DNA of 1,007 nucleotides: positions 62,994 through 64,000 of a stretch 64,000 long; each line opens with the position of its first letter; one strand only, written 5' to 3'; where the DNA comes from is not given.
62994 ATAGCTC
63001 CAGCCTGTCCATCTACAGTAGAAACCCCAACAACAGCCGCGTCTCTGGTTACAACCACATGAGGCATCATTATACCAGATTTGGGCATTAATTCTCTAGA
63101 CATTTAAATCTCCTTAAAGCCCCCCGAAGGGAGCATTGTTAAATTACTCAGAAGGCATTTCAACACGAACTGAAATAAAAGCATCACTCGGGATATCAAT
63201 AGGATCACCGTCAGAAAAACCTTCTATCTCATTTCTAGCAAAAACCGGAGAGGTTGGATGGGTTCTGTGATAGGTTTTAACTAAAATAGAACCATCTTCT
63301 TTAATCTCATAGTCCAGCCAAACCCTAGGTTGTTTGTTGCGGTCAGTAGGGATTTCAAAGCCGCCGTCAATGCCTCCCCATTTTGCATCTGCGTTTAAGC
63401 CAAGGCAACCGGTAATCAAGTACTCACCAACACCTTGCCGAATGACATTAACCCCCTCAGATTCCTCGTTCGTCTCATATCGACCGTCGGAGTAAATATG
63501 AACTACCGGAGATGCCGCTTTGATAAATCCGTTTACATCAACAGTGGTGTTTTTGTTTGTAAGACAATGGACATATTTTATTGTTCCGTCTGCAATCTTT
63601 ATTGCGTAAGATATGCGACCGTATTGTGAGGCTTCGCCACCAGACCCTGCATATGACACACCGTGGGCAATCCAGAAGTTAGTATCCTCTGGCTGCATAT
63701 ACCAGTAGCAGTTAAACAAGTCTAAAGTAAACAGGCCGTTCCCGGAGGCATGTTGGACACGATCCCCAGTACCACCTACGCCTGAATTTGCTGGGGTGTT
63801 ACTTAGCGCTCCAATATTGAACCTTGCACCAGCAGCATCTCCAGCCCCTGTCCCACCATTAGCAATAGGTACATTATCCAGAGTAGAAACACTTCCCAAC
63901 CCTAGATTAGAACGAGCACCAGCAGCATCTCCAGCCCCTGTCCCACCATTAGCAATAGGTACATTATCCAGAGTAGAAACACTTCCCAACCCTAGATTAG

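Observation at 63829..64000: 90-bp near-perfect tandem repeat in the N-terminal part of the terminal tail-fibre gene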

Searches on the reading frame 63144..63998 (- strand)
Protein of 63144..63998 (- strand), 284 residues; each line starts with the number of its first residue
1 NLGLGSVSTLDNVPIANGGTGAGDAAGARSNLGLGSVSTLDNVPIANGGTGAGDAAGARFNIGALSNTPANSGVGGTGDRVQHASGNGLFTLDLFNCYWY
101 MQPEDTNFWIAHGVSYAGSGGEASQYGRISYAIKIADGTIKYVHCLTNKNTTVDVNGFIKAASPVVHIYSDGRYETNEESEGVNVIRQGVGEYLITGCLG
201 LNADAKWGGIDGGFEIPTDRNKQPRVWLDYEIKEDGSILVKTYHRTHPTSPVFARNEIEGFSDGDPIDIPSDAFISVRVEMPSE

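Call 7: search_protein_families(library=pfam, proteins=[window:63144-63998:-], max_evalue=0.01)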
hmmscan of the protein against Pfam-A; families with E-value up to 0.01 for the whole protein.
window:63144-63998:- (284 aa): 1 family
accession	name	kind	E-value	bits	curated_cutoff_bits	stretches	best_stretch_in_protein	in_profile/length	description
PF25670.1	Phage_tail_C_2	-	5.9e-61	204.8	27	1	150-283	1-133/133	Phage tail protein C-terminal domain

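Call 20: find_homologous_proteins(query=window:63144-63998:-)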
Query window:63144-63998:- (284 aa): 3305 proteins with E <= 0.001 among 4433 candidates; the best 120 are listed.
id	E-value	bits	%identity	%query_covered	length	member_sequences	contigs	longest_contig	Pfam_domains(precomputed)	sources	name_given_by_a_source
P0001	3.1e-144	498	81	92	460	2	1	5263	PF25670.2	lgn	-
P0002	4.8e-126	438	70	96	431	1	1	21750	PF25670.2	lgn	-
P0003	6.3e-126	438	71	96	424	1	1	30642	PF25670.2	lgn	-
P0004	1.4e-125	437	70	96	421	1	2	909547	PF25670.2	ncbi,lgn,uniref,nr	ncbi:phage tail fiber protein [Enterobacter asburiae]|uniref:phage tail fiber protein n=1 Tax=Entero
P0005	2.6e-125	436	70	96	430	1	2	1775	PF25670.2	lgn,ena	-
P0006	4.3e-125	435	70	96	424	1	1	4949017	PF25670.2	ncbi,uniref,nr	ncbi:phage tail protein [Enterobacter roggenkampii]|uniref:phage tail fiber protein n=1 Tax=Enteroba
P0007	4.7e-125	435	70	96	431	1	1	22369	PF25670.2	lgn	-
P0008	4.8e-125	435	70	96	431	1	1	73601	PF25670.2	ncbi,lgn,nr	ncbi:phage tail protein [Escherichia coli]|nr:phage tail protein [Escherichia coli]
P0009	4.9e-125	435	70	96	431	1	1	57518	PF25670.2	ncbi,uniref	ncbi:phage tail protein [Escherichia coli]|uniref:phage tail fiber protein n=1 Tax=Escherichia coli 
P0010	4.9e-125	435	70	96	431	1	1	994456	PF25670.2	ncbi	-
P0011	5.5e-125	435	70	96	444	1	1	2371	PF25670.2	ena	-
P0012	1.6e-124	433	70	96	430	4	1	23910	PF25670.2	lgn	-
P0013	8.1e-124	431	70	96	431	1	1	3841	PF25670.2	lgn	-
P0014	4.0e-123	429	69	96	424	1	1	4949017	PF25670.2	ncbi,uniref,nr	ncbi:phage tail protein [Enterobacter roggenkampii]|uniref:phage tail fiber protein n=1 Tax=Enteroba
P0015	8.7e-121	421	100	65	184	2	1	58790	PF25670.2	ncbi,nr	ncbi:putative tail fiber [Escherichia phage FS2B]|nr:putative tail fiber [Escherichia phage FS2B]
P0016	4.3e-118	412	71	85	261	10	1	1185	PF25670.2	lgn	-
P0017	1.3e-117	411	70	85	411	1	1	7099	PF25670.2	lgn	-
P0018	9.2e-113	395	48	99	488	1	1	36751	PF25670.2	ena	-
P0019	1.9e-106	374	59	96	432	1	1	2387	PF25670.2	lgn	-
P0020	4.3e-88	314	72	71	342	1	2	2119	PF25670.2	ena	-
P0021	3.2e-83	298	57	100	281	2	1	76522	PF25670.2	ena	-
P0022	2.2e-77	279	50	99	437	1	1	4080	PF25670.2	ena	-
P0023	4.2e-76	274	49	99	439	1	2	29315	PF25670.2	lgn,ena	-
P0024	4.2e-74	268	47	99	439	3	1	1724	PF25670.2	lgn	-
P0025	4.2e-72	261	47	99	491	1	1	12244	PF25670.2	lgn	-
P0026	6.2e-71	257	49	95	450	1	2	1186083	PF25670.2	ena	-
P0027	3.1e-70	255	49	95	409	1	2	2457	PF25670.2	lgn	-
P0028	7.2e-70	254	53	95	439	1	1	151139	PF25670.2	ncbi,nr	ncbi:TPA: phage tail protein [Enterobacter sichuanensis]|nr:phage tail protein [Enterobacter sichuan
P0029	7.9e-70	254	49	96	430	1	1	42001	PF25670.2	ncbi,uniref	ncbi:phage tail protein [Pseudocitrobacter faecalis]|uniref:phage tail fiber protein n=1 Tax=Pseudoc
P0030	1.7e-69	253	48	99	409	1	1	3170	PF25670.2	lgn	-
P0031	2.1e-69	252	49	95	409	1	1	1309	PF25670.2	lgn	-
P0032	2.1e-69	252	53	95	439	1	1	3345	PF25670.2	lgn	-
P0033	2.1e-69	252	51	95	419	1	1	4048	PF25670.2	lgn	-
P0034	2.6e-69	252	50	96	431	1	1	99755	PF25670.2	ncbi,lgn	ncbi:phage tail protein [Escherichia coli]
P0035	3.3e-69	252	53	95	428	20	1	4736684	PF25670.2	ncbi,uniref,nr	ncbi:phage tail fiber protein [Enterobacter cancerogenus]|uniref:phage tail fiber protein n=1 Tax=En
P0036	5.7e-69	251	51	95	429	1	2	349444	PF25670.2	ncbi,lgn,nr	nr:phage tail protein [Escherichia coli]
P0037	5.8e-69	251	48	99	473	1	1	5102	PF25670.2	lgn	-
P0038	6.9e-69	251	52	96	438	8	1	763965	PF25670.2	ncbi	ncbi:phage tail protein [Enterobacter cloacae]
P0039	7.0e-69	251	52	95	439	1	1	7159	PF25670.2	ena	-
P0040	7.0e-69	251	52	95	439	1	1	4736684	PF25670.2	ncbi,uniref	ncbi:phage tail fiber protein [Enterobacter cancerogenus]|uniref:phage tail fiber protein n=1 Tax=En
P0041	9.3e-69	250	46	99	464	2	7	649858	PF25670.2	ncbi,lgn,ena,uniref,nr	ncbi:TPA: phage tail protein [Citrobacter sedlakii]|uniref:phage tail fiber protein n=1 Tax=uncultur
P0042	1.2e-68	250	50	95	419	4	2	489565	PF25670.2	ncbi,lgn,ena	ncbi:phage tail protein [Escherichia coli]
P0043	1.2e-68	250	52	95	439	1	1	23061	PF25670.2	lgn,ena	-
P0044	1.7e-68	249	49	95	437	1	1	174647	PF25670.2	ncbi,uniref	ncbi:phage tail protein [Pseudocitrobacter faecalis]|uniref:phage tail fiber protein n=1 Tax=Pseudoc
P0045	1.8e-68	249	53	96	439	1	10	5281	PF25670.2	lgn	-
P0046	1.8e-68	249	51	95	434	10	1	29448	PF25670.2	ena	-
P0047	1.8e-68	249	53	95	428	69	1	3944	PF25670.2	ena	-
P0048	1.9e-68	249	65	47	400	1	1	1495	PF25670.2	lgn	-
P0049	1.9e-68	249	48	96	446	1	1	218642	PF25670.2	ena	-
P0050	3.2e-68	248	45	99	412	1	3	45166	PF25670.2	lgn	-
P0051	3.4e-68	248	49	96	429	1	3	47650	PF25670.2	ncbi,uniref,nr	ncbi:TPA: phage tail protein [Enterobacter hormaechei subsp. hoffmannii]|uniref:phage tail fiber pro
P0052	4.8e-68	248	46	96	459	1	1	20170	PF25670.2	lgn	-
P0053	4.8e-68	248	48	95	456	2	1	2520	PF25670.2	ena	-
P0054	5.3e-68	248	52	95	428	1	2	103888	PF25670.2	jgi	-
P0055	5.4e-68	248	52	95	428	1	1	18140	PF25670.2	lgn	-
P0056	5.7e-68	248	52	95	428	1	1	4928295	PF25670.2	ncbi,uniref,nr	ncbi:phage tail fiber protein [Enterobacter sp. RHBSTW-00593]|uniref:phage tail fiber protein n=1 Ta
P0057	6.2e-68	248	50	96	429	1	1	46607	PF25670.2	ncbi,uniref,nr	ncbi:phage tail fiber protein [Enterobacter hormaechei]|uniref:phage tail fiber protein n=4 Tax=Ente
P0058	7.2e-68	247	49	96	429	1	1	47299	PF25670.2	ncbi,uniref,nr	ncbi:hypothetical protein OIPHN069_46730 (plasmid) [Enterobacter hormaechei subsp. hoffmannii]|unire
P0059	7.9e-68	247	49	94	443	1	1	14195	PF25670.2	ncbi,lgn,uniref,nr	ncbi:phage tail fiber protein [Cedecea sp. NFIX57]|uniref:phage tail fiber protein n=1 Tax=Cedecea s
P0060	9.1e-68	247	49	95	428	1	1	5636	PF25670.2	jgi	-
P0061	9.5e-68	247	49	96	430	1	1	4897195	PF25670.2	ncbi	ncbi:phage tail fiber protein [Enterobacter roggenkampii]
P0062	1.1e-67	247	48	96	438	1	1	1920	PF25670.2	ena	-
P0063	1.1e-67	247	49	95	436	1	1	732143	PF25670.2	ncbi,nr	ncbi:phage tail protein [Enterobacter hormaechei]|nr:phage tail protein [Enterobacter hormaechei]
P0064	1.1e-67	247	48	96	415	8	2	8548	PF25670.2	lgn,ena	-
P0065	1.1e-67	247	46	95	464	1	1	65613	PF25670.2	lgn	-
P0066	1.2e-67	247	51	95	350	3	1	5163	PF25670.2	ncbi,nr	ncbi:phage tail protein [Salmonella enterica subsp. enterica serovar Halle]|nr:phage tail protein [S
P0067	1.3e-67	246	48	90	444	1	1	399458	PF25670.2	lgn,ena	-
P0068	1.4e-67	246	48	90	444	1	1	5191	PF25670.2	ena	-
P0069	1.5e-67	246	52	95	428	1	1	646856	PF25670.2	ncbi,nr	ncbi:phage tail protein [Enterobacter ludwigii]|nr:phage tail protein [Enterobacter ludwigii]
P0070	1.5e-67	246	48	90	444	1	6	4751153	PF25670.2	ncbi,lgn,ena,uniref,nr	ncbi:TPA: phage tail protein [Enterobacter roggenkampii]|uniref:phage tail fiber protein n=1 Tax=Ent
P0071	1.5e-67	246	48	90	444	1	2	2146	PF25670.2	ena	-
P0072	1.6e-67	246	48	96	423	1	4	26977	PF25670.2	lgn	-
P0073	1.7e-67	246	45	96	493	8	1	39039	PF25670.2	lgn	-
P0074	1.7e-67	246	51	95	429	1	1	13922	PF25670.2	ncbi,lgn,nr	ncbi:TPA: phage tail protein [Enterobacter ludwigii]|nr:phage tail protein [Enterobacter ludwigii]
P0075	1.7e-67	246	50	95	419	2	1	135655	PF25670.2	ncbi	ncbi:phage tail protein [Escherichia coli]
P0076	1.8e-67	246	48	95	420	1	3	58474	PF25670.2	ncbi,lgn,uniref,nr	ncbi:phage tail protein [Enterobacter cloacae]|uniref:phage tail fiber protein n=2 Tax=Enterobacter 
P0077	1.9e-67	246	50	96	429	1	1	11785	PF25670.2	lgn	-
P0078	1.9e-67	246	50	95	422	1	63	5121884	PF25670.2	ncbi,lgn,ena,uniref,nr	ncbi:phage tail protein [Escherichia sp. WS2328_2]|uniref:phage tail fiber protein n=1 Tax=Escherich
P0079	2.0e-67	246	50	95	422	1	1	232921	PF25670.2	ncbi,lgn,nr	ncbi:phage tail protein [Escherichia coli]|nr:phage tail protein [Escherichia coli]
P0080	2.0e-67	246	48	90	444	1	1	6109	PF25670.2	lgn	-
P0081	2.1e-67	246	50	95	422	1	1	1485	PF25670.2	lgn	-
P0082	2.2e-67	246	48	90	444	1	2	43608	PF25670.2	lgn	-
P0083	2.3e-67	246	51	95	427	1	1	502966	PF25670.2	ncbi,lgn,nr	ncbi:phage tail protein [Salmonella enterica]|nr:phage tail protein [Salmonella enterica]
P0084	2.3e-67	246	51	95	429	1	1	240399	PF25670.2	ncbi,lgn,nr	ncbi:phage tail protein [Salmonella enterica subsp. enterica]|nr:phage tail protein [Salmonella ente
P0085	2.4e-67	246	52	95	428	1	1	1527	PF25670.2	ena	-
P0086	2.4e-67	246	52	95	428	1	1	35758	PF25670.2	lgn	-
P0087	2.5e-67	246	49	96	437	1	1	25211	PF25670.2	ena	-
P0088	2.6e-67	245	51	95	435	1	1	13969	PF25670.2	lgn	-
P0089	2.7e-67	245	50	96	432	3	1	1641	PF25670.2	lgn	-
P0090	2.8e-67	245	45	95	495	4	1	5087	PF25670.2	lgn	-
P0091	2.8e-67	245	50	95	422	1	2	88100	PF25670.2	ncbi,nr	ncbi:TPA: phage tail protein, partial [Salmonella enterica]|nr:phage tail protein [Salmonella enteri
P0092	2.8e-67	245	49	96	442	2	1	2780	PF25670.2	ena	-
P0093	2.9e-67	245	48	90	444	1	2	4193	PF25670.2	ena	-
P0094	2.9e-67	245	48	90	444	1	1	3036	PF25670.2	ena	-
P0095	2.9e-67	245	48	90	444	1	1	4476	PF25670.2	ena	-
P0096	2.9e-67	245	48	90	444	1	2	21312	PF25670.2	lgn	-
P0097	2.9e-67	245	50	95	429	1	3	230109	PF25670.2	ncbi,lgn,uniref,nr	ncbi:TPA: phage tail protein [Salmonella enterica]|uniref:Phage tail protein n=2 Tax=Salmonella ente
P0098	3.0e-67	245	43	95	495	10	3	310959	PF25670.2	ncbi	-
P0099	3.4e-67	245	48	99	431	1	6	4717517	PF25670.2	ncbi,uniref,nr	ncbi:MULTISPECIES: phage tail fiber protein [Enterobacter cloacae complex]|uniref:phage tail fiber p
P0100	3.7e-67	245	48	96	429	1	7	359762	PF25670.2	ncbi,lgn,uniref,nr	ncbi:phage tail protein [Enterobacter hormaechei]|uniref:phage tail fiber protein n=2 Tax=Enterobact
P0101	3.7e-67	245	50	95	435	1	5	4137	PF25670.2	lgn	-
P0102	3.7e-67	245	48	96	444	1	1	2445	PF25670.2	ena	-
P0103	4.0e-67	245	46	95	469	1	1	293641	PF25670.2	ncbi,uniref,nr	ncbi:phage tail protein [Escherichia coli]|uniref:phage tail fiber protein n=1 Tax=Escherichia coli 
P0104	4.1e-67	245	48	90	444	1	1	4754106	PF25670.2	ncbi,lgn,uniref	ncbi:phage tail protein [Enterobacter roggenkampii]|uniref:phage tail fiber protein n=1 Tax=Enteroba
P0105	4.2e-67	245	70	52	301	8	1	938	PF25670.2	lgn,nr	nr:hypothetical protein [Leclercia adecarboxylata]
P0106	4.5e-67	245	48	90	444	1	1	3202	PF25670.2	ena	-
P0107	4.6e-67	245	46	95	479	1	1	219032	PF25670.2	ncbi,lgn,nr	ncbi:TPA: phage tail protein [Escherichia coli]|nr:phage tail protein [Escherichia coli]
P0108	4.8e-67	245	48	90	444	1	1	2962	PF25670.2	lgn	-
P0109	4.8e-67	245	50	95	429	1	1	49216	PF25670.2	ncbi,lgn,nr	ncbi:TPA: phage tail protein [Salmonella enterica]|nr:phage tail protein [Salmonella enterica]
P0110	4.9e-67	245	48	90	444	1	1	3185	PF25670.2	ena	-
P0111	5.2e-67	244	48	95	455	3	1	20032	PF25670.2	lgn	-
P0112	5.2e-67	244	48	90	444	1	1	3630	PF25670.2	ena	-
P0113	5.8e-67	244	49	95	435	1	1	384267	PF25670.2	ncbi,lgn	ncbi:TPA: phage tail protein [Escherichia coli]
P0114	5.9e-67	244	46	99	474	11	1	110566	PF25670.2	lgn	-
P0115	6.1e-67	244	50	95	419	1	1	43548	PF25670.2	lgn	-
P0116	6.4e-67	244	48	95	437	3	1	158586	PF25670.2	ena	-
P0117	6.6e-67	244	50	89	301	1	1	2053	PF25670.2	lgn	-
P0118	6.6e-67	244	46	96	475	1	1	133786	PF25670.2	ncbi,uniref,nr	ncbi:phage tail fiber protein [Enterobacter kobei]|uniref:phage tail fiber protein n=1 Tax=Enterobac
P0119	6.9e-67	244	50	95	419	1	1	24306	PF25670.2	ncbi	ncbi:phage tail protein [Escherichia coli]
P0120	6.9e-67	244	46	95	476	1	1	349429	PF25670.2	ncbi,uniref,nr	ncbi:phage tail protein [Escherichia coli]|uniref:phage tail fiber protein n=1 Tax=Escherichia coli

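Call 28: search_protein_families(library=phrogs, proteins=[window:63144-63998:-], max_evalue=0.001)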
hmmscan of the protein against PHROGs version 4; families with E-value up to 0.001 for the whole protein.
window:63144-63998:- (284 aa): 10 families
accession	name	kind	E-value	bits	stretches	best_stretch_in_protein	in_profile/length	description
phrog_1591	-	tail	3.5e-90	304.6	1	11-283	179-448/484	tail fiber protein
phrog_10305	-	tail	1.5e-69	236.7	1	41-283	707-1004/1005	tail fiber protein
phrog_20129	-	unknown function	1.2e-66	226.5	1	135-283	724-872/895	-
phrog_22285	-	tail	5.1e-62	211.5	1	130-283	609-763/802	tail fiber protein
phrog_20001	-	tail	1.8e-54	186.3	1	139-283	448-592/614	tail fiber protein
phrog_1836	-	tail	1.3e-38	134.6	1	13-283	48-322/366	tail fiber protein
phrog_23469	-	unknown function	2.6e-15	56.9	1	117-283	478-647/673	-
phrog_11393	-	tail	1.1e-07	31.9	1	6-37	335-366/538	tail fiber protein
phrog_5481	-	tail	0.00024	20.7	0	13-39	556-582/1043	tail fiber protein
phrog_6578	-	tail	0.00041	19.2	0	44-69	359-384/1210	tail fiber protein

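Call 60: predict_structure(alignment_id=A2)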
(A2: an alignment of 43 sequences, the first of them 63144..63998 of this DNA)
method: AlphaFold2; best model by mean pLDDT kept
length: 284 residues; sequences in the alignment: 43
mean_pLDDT: 61.3   pTM: 0.45
mean pLDDT of the five models: 61.3, 57.8, 57.3, 54.6, 54.3
residues with pLDDT >= 90: 29; 70-90: 93; 50-70: 56; < 50: 106
segments of 3 or more residues with pLDDT < 50: 1-3, 63-130, 132-136, 140-160, 205-212
pLDDT, mean of each block of 10 residues (from residue 1): 60 76 76 65 57 56 40 31 28 27 32 33 39 48 43 43 76 81 92 91 49 60 79 90 87 82 91 81 69
secondary structure, 60 per line:
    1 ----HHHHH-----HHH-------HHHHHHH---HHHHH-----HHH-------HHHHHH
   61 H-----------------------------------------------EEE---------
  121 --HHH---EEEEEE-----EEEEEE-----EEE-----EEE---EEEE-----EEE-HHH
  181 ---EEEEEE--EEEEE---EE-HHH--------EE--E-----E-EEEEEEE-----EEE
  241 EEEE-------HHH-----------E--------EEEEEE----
elements in order: H5-9 H25-31 H35-39 H55-61 E109-111 E129-134 E140-145 E151-153 E159-161 E165-168 E174-176 E184-189 E192-196 E226-232 E238-244 E275-280

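Call 63: fold_search(model_id=the predicted structure, library=pdb)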
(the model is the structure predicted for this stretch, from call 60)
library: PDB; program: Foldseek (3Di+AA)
matches with E <= 10: 686; with E <= 0.001: 0
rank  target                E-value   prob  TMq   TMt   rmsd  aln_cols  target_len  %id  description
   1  2k7q_MODEL_1_A        9.2e-02  0.14  0.12  0.17  16.4       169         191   14  Filamin A Ig-like domains 18-19 (released 2009-07-07)
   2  3em0_B                1.4e-01  0.10  0.08  0.15  13.3       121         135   10  Crystal structure of Zebrafish Ileal Bile Acid-Bindin Protein complexed with cholic acid (crystal form B). (released 2009-01-13)
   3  9bbe                  1.5e-01  0.04  0.09  0.04  17.1       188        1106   13  Co-crystal structure of human DDB1 bound to fragment UB028668 (released 2024-06-12)
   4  2j3s_A                1.5e-01  0.04  0.09  0.10  22.0       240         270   12  Crystal structure of the human filamin A Ig domains 19 to 21 (released 2007-10-16)
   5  8cwm_0                1.6e-01  0.02  0.08  0.09  22.0       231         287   12  Cryo-EM structure of the supercoiled S. islandicus REY15A archaeal flagellar filament (released 2022-09-07)
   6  3elz_B                1.7e-01  0.11  0.08  0.15  13.7       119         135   12  Crystal structure of Zebrafish Ileal Bile Acid-Bindin Protein complexed with cholic acid (crystal form A). (released 2009-01-13)
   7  4pcr_A                1.8e-01  0.03  0.10  0.11  20.4       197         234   12  Crystal structure of Canavalia brasiliensis seed lectin (ConBr) complexed with Gamma-Aminobutyric Acid (GABA) (released 2015-04-22)
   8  1ri6                  1.9e-01  0.06  0.12  0.11  15.4       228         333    9  Structure of a putative isomerase from E. coli (released 2003-11-25)
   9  8pa0_B                2.3e-01  0.08  0.09  0.23  13.9        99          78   10  cvHsp (HspB7) C131S alpha-crystallin domain - filamin C (FLNC) domain 24 complex (released 2024-10-16)
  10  3em0_A                2.5e-01  0.08  0.08  0.15  13.6       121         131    9  Crystal structure of Zebrafish Ileal Bile Acid-Bindin Protein complexed with cholic acid (crystal form B). (released 2009-01-13)
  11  5xyr                  2.7e-01  0.02  0.09  0.03  18.2       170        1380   11  Crystal structure of a serine protease from Streptococcus species (released 2018-08-08)
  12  5mol_A                3.0e-01  0.13  0.16  0.15   9.5       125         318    9  Human IgE-Fc crystal structure (released 2018-01-10)
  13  2jh2_C                3.0e-01  0.08  0.13  0.23  15.2       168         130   10  X-ray crystal structure of a cohesin-like module from Clostridium perfringens (released 2007-11-06)
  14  8xfb_B                3.0e-01  0.04  0.09  0.04  15.1       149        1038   10  Cryo-EM structure of partial dimeric WDR11-FAM91A1 complex (released 2024-08-14)
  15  3v8o_A                3.4e-01  0.11  0.14  0.19  11.1       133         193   15  Human Filamin C Ig - like Domains 4 and 5 (released 2013-07-17)
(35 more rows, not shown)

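Call 64: fold_search(model_id=the predicted structure, library=viral)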
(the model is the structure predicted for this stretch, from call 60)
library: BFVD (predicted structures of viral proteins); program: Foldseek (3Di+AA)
matches with E <= 10: 712; with E <= 0.001: 21
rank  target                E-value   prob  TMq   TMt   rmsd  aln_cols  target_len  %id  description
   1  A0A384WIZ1            4.6e-25  1.00  0.44  0.70   7.7       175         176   54  (no name in the UniProt tables at hand)
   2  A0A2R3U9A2            7.4e-25  1.00  0.44  0.18  22.9       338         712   34  Tail fibers protein [Salmonella phage vB_SenS_PHB07]
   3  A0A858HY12            9.7e-24  1.00  0.45  0.15  24.0       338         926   32  Phage tail protein C-terminal domain-containing protein [Escherichia phage MN05]
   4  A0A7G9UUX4            6.6e-23  1.00  0.43  0.14   5.9       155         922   57  (no name in the UniProt tables at hand)
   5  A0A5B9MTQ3            3.1e-22  1.00  0.44  0.24   6.2       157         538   55  Tail fibers protein [Tunavirus T1]
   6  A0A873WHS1            3.9e-19  1.00  0.41  0.13   8.3       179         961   41  Phage tail protein C-terminal domain-containing protein [Providencia phage PSTCR5]
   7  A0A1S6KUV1            8.4e-18  1.00  0.43  0.17   6.6       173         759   40  Tail fiber protein [Providencia phage vB_PreS_PR1]
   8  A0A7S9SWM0            1.5e-16  1.00  0.42  0.18   6.8       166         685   37  Phage tail protein C-terminal domain-containing protein [Providencia phage PSTCR7]
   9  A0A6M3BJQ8            2.6e-12  1.00  0.35  0.13   7.8       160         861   32  Tailspike protein [Acinetobacter phage vB_AbaP_APK116]
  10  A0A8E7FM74            5.0e-12  1.00  0.37  0.41   9.2       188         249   23  Tail fiber protein [Klebsiella phage Shaphc-TDM-1124-4]
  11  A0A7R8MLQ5            8.9e-11  1.00  0.38  0.17  12.7       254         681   19  Phage tail protein C-terminal domain-containing protein [Klebsiella phage vB_KppS-Storm]
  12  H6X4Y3                3.4e-06  1.00  0.33  0.17  11.4       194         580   16  Tail fiber protein [Klebsiella phage vB_KleM_RaK2]
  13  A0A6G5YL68            1.3e-05  1.00  0.30  0.15  10.0       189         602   16  (no name in the UniProt tables at hand)
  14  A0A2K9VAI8            2.8e-05  1.00  0.33  0.11  11.2       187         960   16  Tailspike protein [Klebsiella phage vB_KpnM_KpS110]
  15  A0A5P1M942            3.3e-05  0.96  0.13  0.07  28.3       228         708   22  (no name in the UniProt tables at hand)
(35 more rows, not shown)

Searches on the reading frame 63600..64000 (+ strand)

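Call 27: search_protein_families(library=pfam, proteins=[L004:2545-5190:-], max_evalue=10)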
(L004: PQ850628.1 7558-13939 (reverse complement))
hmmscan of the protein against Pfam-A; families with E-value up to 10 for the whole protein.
L004:2545-5190:- (881 aa): 2 families
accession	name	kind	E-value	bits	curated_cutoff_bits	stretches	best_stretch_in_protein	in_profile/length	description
PF25670.1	Phage_tail_C_2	-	3.6e-59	199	27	1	747-880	1-133/133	Phage tail protein C-terminal domain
PF17388.7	GP24_25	-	0.23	12.4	27.4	1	220-291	21-91/124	Mycobacteriophage tail assembly protein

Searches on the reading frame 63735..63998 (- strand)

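Call 27: search_protein_families(library=pfam, proteins=[window:63735-63998:-], max_evalue=10)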
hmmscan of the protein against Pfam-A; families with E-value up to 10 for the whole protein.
seq(88 aa): 1 family
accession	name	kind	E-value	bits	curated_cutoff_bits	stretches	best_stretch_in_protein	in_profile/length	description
PF18339.7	Tudor_1_RapA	-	0.19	12.2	26.3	0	30-42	13-25/51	RapA N-terminal Tudor like domain 1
